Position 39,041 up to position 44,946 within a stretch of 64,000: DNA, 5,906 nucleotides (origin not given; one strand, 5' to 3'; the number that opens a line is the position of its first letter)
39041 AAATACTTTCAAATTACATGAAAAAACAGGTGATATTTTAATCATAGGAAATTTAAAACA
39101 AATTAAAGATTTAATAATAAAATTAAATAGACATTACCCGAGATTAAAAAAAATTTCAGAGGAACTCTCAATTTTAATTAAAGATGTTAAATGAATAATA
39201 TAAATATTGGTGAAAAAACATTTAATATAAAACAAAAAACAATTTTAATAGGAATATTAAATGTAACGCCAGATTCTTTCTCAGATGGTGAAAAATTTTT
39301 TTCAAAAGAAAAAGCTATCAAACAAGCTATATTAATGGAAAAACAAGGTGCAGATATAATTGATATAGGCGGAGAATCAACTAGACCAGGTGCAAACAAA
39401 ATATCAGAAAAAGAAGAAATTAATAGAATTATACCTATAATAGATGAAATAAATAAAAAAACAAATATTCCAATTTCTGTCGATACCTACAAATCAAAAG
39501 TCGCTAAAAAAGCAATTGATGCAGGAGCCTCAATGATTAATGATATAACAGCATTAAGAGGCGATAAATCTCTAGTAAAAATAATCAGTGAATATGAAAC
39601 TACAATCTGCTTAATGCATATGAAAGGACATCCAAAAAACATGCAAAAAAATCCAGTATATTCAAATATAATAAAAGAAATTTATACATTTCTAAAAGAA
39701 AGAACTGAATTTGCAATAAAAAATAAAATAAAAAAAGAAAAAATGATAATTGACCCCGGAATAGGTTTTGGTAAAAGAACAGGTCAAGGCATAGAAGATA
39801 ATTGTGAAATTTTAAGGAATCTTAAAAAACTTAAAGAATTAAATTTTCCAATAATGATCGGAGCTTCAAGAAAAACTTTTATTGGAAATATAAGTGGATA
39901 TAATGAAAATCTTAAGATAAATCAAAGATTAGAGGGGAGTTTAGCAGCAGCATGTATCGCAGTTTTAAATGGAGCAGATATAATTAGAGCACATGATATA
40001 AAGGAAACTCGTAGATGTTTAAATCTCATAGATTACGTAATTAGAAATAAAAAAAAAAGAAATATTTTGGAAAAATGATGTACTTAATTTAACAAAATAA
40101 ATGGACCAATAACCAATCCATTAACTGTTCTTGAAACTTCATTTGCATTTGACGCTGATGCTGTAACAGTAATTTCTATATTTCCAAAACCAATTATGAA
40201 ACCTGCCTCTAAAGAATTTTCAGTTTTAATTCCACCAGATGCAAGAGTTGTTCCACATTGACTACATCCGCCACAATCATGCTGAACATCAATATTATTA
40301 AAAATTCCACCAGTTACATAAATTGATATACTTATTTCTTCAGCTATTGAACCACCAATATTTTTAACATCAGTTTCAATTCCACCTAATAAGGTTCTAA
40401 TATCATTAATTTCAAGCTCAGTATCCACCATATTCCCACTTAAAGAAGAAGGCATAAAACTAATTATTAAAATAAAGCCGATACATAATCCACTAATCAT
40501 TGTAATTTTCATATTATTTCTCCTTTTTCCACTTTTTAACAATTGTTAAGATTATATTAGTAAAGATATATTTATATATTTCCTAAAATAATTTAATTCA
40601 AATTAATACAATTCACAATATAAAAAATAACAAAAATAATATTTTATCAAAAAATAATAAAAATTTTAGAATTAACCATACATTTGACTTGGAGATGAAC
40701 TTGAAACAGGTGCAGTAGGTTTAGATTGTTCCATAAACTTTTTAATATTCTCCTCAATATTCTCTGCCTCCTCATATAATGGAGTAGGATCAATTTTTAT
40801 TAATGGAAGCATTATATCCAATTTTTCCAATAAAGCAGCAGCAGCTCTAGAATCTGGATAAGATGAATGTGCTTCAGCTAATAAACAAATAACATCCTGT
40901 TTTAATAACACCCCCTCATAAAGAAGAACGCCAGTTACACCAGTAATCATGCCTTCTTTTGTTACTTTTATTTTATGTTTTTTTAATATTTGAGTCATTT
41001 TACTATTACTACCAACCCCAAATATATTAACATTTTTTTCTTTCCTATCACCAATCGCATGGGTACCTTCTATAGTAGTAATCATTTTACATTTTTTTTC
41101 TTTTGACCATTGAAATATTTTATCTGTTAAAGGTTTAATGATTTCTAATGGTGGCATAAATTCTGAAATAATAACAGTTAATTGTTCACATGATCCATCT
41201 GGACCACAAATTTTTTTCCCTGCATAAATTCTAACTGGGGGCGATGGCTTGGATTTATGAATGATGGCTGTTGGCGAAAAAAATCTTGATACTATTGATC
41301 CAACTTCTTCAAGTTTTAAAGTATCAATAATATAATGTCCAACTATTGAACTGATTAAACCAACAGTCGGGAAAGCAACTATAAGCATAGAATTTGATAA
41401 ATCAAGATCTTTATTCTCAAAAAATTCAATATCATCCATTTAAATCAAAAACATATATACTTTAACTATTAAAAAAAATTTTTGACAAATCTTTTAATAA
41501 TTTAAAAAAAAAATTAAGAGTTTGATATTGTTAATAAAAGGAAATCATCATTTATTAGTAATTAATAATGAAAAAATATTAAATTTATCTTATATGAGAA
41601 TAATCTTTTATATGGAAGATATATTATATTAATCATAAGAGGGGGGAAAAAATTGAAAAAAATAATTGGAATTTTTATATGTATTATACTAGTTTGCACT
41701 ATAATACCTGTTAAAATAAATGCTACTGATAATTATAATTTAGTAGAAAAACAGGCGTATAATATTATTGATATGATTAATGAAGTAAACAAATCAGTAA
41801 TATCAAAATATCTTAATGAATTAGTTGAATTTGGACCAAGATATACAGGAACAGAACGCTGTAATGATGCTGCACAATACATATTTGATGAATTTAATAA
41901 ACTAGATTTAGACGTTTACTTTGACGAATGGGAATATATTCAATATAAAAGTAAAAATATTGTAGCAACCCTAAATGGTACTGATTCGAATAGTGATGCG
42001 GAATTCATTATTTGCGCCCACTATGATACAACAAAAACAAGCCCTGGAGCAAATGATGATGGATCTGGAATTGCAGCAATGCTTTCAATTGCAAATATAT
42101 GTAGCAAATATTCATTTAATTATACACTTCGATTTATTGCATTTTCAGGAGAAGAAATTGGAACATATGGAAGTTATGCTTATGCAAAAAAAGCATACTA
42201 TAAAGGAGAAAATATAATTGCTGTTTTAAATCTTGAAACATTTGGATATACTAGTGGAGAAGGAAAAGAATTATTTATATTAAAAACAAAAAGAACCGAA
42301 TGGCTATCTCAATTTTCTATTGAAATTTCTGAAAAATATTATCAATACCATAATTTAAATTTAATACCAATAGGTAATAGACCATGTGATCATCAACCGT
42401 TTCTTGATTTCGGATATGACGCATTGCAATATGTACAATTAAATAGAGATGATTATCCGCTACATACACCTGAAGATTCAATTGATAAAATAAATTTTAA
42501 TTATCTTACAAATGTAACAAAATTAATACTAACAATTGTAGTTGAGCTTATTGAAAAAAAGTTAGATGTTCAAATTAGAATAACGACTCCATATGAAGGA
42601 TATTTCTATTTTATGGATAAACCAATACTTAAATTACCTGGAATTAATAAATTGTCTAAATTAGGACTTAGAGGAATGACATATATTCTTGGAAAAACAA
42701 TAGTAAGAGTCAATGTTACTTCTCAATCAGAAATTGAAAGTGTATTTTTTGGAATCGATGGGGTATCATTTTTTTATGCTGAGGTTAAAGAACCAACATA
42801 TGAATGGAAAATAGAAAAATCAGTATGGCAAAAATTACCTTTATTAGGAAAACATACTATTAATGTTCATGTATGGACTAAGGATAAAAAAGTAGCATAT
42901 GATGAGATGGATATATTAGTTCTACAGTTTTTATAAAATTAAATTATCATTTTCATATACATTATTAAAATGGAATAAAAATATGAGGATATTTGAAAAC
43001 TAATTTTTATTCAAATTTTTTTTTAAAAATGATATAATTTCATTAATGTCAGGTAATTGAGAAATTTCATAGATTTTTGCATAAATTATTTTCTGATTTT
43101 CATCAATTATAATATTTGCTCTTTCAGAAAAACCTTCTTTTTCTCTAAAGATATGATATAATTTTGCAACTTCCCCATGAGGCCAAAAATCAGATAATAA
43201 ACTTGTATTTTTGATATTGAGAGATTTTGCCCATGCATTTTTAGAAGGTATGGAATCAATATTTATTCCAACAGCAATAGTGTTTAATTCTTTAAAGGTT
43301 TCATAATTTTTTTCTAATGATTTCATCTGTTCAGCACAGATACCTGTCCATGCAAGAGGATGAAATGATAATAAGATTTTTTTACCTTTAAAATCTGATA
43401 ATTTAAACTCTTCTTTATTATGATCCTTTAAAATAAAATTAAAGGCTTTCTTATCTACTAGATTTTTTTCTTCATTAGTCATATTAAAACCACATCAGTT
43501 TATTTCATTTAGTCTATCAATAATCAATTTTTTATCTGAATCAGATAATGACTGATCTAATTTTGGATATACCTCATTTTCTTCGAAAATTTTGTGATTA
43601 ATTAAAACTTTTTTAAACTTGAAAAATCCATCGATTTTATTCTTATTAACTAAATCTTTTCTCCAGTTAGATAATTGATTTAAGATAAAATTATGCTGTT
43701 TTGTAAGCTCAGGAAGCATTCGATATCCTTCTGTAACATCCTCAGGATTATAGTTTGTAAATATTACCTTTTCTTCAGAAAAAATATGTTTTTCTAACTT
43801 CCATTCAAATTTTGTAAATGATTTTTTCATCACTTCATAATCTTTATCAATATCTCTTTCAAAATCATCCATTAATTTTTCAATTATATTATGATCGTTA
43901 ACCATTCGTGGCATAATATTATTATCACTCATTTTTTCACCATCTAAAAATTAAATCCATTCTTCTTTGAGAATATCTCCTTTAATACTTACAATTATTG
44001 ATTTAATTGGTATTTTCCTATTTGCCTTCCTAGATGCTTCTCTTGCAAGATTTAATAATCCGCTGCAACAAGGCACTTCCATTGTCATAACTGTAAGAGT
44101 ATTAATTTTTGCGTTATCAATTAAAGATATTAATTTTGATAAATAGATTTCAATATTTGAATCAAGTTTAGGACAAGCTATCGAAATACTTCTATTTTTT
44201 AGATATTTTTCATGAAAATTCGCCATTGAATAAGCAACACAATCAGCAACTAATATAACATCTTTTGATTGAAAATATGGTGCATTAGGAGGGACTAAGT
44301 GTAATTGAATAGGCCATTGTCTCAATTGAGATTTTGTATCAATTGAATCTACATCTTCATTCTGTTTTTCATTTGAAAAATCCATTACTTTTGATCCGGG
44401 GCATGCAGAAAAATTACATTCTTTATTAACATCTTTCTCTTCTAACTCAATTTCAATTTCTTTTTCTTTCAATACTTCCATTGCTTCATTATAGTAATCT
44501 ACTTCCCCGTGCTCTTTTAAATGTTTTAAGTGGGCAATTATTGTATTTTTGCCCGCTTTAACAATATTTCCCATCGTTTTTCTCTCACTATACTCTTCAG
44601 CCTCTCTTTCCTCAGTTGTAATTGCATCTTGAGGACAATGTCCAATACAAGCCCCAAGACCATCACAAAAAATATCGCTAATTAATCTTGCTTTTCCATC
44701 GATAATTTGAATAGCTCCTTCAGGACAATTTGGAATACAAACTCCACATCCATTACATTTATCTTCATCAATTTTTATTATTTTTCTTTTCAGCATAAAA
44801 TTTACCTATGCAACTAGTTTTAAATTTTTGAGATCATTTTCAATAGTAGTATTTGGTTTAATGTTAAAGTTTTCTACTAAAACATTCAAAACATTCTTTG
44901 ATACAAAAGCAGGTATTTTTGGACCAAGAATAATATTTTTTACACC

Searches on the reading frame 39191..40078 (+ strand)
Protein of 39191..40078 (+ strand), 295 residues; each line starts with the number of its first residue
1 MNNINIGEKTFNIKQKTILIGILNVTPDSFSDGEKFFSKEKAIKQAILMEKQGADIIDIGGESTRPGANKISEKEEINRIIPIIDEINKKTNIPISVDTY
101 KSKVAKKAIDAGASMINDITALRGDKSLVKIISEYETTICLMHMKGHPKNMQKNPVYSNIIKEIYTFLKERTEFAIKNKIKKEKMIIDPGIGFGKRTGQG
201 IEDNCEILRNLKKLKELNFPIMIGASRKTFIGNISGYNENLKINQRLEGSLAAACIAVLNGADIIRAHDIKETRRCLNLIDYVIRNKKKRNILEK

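Call 57: search_protein_families(library=pfam, proteins=[window:39191-40078:+], max_evalue=0.001)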
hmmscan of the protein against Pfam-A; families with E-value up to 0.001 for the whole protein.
window:39191-40078:+ (295 aa): 1 family
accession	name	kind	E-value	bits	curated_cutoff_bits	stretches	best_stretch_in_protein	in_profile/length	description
PF00809.28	Pterin_bind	-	1.2e-79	267.9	25.5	1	20-268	1-244/244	Pterin binding enzyme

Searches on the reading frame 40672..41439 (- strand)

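Call 44: search_protein_families(library=pfam, proteins=[window:40672-41439:-], max_evalue=0.001)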
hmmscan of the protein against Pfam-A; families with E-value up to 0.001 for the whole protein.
window:40672-41439:- (255 aa): 1 family
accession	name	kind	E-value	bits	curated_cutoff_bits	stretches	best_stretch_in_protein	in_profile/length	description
PF09754.15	PAC2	-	3.2e-34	119.1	25.8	1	19-235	1-214/215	PAC2 family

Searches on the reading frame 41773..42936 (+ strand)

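Call 44: search_protein_families(library=pfam, proteins=[window:41773-42936:+], max_evalue=0.001)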
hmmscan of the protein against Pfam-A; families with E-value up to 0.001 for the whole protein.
window:41773-42936:+ (387 aa): 3 families
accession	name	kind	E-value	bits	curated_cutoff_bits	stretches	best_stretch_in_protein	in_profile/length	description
PF04389.22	Peptidase_M28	-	3.9e-34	118.5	21.3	1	62-255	1-192/193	Peptidase family M28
PF16254.10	DUF4910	-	0.00011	21.6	26.6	1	74-260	67-244/247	Domain of unknown function (DUF4910)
PF01546.33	Peptidase_M20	-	0.00036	20.9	24.6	1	91-156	31-100/206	Peptidase family M20/M25/M40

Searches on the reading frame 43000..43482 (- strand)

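Call 44: search_protein_families(library=pfam, proteins=[window:43000-43482:-], max_evalue=0.001)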
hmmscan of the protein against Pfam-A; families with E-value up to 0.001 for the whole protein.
window:43000-43482:- (160 aa): 2 families
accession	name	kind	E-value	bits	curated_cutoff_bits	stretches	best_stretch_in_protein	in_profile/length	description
PF00578.27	AhpC-TSA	-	2e-30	105.7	26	1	9-134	1-123/124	AhpC/TSA family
PF08534.16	Redoxin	-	5.9e-20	72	26.6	1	10-146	3-144/148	Redoxin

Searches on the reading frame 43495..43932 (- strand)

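Call 44: search_protein_families(library=pfam, proteins=[window:43495-43932:-], max_evalue=0.001)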
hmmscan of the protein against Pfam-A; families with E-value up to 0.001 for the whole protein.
window:43495-43932:- (145 aa): 1 family
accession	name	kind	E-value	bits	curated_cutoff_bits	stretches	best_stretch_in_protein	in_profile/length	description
PF01814.28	Hemerythrin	-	1.3e-09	39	25.3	1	9-125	5-127/127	Hemerythrin HHE cation binding domain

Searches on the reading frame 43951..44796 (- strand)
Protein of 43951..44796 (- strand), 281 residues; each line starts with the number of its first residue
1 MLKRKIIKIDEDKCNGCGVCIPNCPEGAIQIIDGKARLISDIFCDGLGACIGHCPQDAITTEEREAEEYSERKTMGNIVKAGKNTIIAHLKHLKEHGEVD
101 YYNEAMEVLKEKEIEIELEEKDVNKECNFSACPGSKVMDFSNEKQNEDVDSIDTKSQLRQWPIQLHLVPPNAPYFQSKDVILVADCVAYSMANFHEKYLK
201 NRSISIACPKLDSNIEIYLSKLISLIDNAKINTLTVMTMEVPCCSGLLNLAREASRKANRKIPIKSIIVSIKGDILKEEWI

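Call 44: search_protein_families(library=pfam, proteins=[window:43951-44796:-], max_evalue=0.001)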
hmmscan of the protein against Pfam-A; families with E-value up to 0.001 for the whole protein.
window:43951-44796:- (281 aa): 9 families
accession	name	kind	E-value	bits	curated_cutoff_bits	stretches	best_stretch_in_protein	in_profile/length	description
PF00037.32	Fer4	-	4.1e-10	39.5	21.1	1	7-30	1-24/24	4Fe-4S binding domain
PF13237.11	Fer4_10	-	2.3e-08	34.3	25.5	1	7-55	2-53/53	4Fe-4S dicluster domain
PF12838.12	Fer4_7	-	2.4e-08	34.7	27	1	4-28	28-52/52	4Fe-4S dicluster domain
PF12837.12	Fer4_6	-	8.1e-08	32.3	25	1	6-29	1-24/24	4Fe-4S binding domain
PF13187.11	Fer4_9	-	1.2e-06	28.9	27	1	13-59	1-52/52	4Fe-4S dicluster domain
PF25160.1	LdpA_Fe-S-bd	-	3.1e-06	27.3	27.6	1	9-31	23-45/49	LdpA Fe-S cluster-binding domain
PF14697.11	Fer4_21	-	1e-05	26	35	1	8-60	2-58/59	4Fe-4S dicluster domain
PF12797.12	Fer4_2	-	3.9e-05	23.8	24.5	1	6-26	2-22/22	4Fe-4S binding domain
PF13484.11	Fer4_16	-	0.00014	23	30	0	13-30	1-18/66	4Fe-4S double cluster binding domain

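Call 59: search_protein_families(library=ncbifam, proteins=[window:43951-44796:-], max_evalue=0.01)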
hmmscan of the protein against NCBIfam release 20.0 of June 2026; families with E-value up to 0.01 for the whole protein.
window:43951-44796:- (281 aa): 66 families (the best 25 are shown)
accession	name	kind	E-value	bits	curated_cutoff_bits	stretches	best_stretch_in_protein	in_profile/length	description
TIGR02700.1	flavo_MJ0208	hypoth_equivalog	2.7e-10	39.9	251.35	1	8-80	144-214/234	dihydromethanopterin reductase (acceptor)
NF038196.1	ferrodoxin_EFR1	subfamily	4.2e-10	40.1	75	1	5-65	178-235/242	EFR1 family ferrodoxin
NF040770.1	hetero_SS_HdrA2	exception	5.7e-10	37.9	1100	1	8-72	573-636/777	CoB-CoM heterodisulfide reductase HdrA2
TIGR01944.1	rnfB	subfamily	1.3e-09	37.9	68.7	1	3-83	104-186/190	RnfABCDGE type electron transport complex subunit B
TIGR02179.1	PorD_KorD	subfamily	2.2e-09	37.3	60.05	1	9-63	22-76/78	2-oxoacid:acceptor oxidoreductase, delta subunit, pyruvate/2-ketoisovalerate family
NF040864.1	HgcB_ferredoxin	equivalog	2.8e-09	36.7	99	1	7-62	9-64/93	mercury methylation ferredoxin HgcB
NF005503.0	PRK07118.1-2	equivalog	4.5e-09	36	252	1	2-39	157-194/292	RnfABCDGE type electron transport complex subunit B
NF005506.0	PRK07118.1-5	equivalog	9.6e-09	35.1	388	1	4-36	162-194/279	Fe-S cluster domain-containing protein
NF041891.1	hdrA_Methbact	equivalog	3.6e-08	32.1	1300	1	5-92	565-652/762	ferredoxin:CoB-CoM heterodisulfide reductase subunit HdrA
NF007202.0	PRK09623.1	equivalog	5.1e-08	33.2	166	1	8-65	47-104/105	3-methyl-2-oxobutanoate dehydrogenase subunit delta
NF040684.1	PorD_Arch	equivalog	8.2e-08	32.2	120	1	9-62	29-82/85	pyruvate synthase subunit PorD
NF005415.0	PRK06991.1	equivalog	1.4e-07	31.4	281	1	4-61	77-134/284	electron transport complex subunit RsxB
NF043039.1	HgcAB_like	equivalog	1.5e-07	31.4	285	1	5-59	293-349/350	HgcAB-like fusion protein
NF010368.0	PRK13795.1-3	equivalog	2.1e-07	29.6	588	2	13-38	588-613/635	hypothetical protein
NF043069.1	T4HPD_activ_SAM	equivalog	3.9e-07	29.7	425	1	6-77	45-112/299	trans-4-hydroxy-L-proline dehydratase activase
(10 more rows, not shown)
